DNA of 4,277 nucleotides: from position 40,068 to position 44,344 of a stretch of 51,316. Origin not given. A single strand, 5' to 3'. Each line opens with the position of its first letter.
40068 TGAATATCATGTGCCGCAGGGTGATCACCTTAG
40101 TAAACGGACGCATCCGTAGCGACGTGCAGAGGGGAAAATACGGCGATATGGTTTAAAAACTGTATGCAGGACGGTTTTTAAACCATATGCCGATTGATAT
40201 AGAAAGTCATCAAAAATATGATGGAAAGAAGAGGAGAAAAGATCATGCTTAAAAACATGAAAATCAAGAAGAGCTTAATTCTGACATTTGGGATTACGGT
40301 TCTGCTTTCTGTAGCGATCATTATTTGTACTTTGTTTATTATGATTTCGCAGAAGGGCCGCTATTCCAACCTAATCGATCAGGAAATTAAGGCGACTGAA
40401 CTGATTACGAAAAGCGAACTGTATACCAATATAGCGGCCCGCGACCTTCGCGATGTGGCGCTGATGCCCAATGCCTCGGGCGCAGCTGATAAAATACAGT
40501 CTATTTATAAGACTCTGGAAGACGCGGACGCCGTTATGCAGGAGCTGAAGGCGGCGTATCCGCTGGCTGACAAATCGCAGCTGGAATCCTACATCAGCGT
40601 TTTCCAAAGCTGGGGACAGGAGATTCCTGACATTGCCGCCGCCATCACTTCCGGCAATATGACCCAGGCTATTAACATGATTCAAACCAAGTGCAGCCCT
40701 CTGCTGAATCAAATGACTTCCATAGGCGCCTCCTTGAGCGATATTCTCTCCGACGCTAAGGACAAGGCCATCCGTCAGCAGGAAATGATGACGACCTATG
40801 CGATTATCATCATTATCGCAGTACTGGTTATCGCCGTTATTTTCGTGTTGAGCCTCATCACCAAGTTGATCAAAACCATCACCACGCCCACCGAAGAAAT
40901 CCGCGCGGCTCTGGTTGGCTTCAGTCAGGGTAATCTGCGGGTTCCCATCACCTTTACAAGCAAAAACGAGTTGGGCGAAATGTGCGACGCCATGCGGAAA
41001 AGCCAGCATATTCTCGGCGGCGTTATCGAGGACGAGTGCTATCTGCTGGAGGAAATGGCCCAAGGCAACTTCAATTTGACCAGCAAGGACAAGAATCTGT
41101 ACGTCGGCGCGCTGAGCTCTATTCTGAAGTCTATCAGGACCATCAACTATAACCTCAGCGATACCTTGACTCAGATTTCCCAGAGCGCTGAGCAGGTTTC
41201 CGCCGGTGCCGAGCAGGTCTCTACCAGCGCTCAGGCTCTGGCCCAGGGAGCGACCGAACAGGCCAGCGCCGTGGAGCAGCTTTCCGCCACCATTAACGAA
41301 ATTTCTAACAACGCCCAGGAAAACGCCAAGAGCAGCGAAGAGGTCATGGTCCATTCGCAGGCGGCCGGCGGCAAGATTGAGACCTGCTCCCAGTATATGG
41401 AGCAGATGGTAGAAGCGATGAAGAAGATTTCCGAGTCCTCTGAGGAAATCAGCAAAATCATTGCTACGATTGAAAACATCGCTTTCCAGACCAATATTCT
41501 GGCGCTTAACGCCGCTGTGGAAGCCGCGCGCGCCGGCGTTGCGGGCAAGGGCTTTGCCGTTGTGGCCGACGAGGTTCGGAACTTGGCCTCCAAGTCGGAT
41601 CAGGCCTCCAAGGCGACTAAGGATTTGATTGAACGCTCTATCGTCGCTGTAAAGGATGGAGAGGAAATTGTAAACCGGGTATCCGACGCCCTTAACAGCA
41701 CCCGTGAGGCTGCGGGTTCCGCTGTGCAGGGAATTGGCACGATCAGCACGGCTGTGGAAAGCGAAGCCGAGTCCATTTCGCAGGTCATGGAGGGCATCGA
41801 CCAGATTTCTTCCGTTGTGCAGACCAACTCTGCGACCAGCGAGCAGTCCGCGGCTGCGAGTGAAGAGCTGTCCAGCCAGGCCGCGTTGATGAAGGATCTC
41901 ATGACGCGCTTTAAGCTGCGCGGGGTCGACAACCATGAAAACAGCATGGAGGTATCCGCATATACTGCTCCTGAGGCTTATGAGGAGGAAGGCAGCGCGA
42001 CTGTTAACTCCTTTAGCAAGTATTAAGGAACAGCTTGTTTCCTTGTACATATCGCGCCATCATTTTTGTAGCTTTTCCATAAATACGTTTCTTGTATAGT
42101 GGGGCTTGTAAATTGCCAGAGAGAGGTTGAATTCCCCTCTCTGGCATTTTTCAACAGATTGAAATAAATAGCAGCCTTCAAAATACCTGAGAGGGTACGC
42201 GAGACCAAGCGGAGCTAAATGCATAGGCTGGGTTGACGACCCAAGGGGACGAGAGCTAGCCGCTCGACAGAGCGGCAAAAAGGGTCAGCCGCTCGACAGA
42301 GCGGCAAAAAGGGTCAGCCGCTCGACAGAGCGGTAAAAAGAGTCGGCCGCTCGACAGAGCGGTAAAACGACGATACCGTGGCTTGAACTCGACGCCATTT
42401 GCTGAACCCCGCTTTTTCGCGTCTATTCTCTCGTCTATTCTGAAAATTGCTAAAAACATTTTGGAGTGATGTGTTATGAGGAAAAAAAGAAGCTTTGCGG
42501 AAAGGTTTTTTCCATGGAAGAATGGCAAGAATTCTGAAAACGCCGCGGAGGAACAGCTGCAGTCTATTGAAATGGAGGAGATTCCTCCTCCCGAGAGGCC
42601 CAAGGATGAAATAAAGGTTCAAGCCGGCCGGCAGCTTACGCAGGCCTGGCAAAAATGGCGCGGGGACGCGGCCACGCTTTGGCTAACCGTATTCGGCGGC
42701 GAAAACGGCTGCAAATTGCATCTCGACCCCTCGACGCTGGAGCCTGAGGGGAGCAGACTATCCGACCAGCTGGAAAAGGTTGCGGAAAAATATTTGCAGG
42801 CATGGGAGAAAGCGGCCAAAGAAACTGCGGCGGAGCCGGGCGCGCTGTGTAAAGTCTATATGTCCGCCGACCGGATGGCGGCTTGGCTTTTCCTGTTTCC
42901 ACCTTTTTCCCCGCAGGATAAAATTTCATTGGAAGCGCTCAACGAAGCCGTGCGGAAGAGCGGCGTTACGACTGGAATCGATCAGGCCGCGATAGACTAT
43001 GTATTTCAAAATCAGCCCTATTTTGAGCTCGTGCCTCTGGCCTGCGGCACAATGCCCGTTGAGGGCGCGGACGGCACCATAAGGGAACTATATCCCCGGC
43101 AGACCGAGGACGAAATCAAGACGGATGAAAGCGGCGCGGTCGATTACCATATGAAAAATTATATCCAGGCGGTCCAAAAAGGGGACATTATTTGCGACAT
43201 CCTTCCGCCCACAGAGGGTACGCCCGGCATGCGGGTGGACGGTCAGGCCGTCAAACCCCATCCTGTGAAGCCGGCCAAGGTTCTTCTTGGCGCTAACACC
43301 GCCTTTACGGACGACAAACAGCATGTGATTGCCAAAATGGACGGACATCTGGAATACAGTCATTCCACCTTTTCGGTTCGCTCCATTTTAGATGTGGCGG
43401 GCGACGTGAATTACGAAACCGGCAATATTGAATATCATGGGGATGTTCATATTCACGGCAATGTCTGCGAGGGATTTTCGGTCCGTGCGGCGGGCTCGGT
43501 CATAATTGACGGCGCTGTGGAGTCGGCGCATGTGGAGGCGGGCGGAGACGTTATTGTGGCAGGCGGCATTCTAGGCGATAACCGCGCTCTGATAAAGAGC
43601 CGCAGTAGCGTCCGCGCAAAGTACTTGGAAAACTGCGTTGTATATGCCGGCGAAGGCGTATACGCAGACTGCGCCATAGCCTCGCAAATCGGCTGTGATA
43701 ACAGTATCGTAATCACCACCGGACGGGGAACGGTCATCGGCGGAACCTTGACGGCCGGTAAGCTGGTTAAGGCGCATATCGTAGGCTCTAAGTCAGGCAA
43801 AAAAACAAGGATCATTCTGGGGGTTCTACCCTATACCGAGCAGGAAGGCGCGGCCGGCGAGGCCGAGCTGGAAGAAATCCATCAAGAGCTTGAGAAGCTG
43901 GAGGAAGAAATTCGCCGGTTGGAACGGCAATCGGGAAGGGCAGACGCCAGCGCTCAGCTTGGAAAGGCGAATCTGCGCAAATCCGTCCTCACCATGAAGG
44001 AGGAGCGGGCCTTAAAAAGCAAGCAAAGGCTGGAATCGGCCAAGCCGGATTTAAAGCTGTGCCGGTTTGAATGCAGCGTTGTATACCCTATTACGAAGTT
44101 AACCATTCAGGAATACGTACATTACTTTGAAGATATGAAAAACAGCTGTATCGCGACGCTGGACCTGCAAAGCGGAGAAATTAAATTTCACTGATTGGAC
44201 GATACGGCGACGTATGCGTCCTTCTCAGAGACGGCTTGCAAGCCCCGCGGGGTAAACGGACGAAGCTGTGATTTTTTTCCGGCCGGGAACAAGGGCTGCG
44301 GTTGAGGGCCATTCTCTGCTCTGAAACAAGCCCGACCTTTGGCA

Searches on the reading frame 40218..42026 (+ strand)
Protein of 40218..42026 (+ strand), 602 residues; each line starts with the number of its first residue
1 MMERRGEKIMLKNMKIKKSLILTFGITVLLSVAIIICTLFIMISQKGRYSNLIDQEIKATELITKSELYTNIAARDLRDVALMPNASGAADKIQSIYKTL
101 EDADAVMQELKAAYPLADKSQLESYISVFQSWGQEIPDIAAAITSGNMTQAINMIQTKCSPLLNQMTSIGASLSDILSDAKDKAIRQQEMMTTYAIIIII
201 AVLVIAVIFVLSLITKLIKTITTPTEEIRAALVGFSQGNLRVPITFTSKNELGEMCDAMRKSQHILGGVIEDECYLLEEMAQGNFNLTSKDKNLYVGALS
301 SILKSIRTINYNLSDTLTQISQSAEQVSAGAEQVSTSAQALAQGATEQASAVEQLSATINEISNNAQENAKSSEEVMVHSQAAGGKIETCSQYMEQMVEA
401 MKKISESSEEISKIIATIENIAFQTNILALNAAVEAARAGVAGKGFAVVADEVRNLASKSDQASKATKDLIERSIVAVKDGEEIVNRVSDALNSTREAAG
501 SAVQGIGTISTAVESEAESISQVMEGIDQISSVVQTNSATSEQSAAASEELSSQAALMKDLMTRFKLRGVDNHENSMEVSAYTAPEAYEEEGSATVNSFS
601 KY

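Call 8: search_protein_families(library=pfam, proteins=[window:40218-42026:+], max_evalue=0.001)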
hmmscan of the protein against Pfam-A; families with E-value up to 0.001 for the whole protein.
window:40218-42026:+ (602 aa): 5 families
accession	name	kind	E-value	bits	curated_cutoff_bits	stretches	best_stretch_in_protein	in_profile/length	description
PF00015.26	MCPsignal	-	1.6e-38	132.7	34.6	1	381-535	5-166/172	Methyl-accepting chemotaxis protein (MCP) signalling domain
PF02203.21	TarH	-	3.2e-12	47.1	25.2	1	10-179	1-175/177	Tar ligand binding domain homologue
PF00672.30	HAMP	-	6.2e-06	26.9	25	0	217-260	2-45/53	HAMP domain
PF12729.13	4HB_MCP_1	-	1e-05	25.6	27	1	13-169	1-158/181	Four helix bundle sensory module for signal transduction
PF10145.14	PhageMin_Tail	-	0.0006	20.2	33.2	1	283-415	66-196/201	Phage-related minor tail protein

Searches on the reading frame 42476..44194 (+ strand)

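Call 8: search_protein_families(library=pfam, proteins=[window:42476-44194:+], max_evalue=0.001)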
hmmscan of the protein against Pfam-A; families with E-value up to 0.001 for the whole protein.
window:42476-44194:+ (572 aa): 2 families
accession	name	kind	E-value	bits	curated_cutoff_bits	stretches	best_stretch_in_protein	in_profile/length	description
PF03961.19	FapA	-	4e-54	184.5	31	1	304-562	2-267/272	Flagellar Assembly Protein A beta solenoid domain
PF20250.3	FapA_N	-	1.5e-35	122.6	27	1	126-295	2-176/178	Flagellar Assembly Protein A N-terminal region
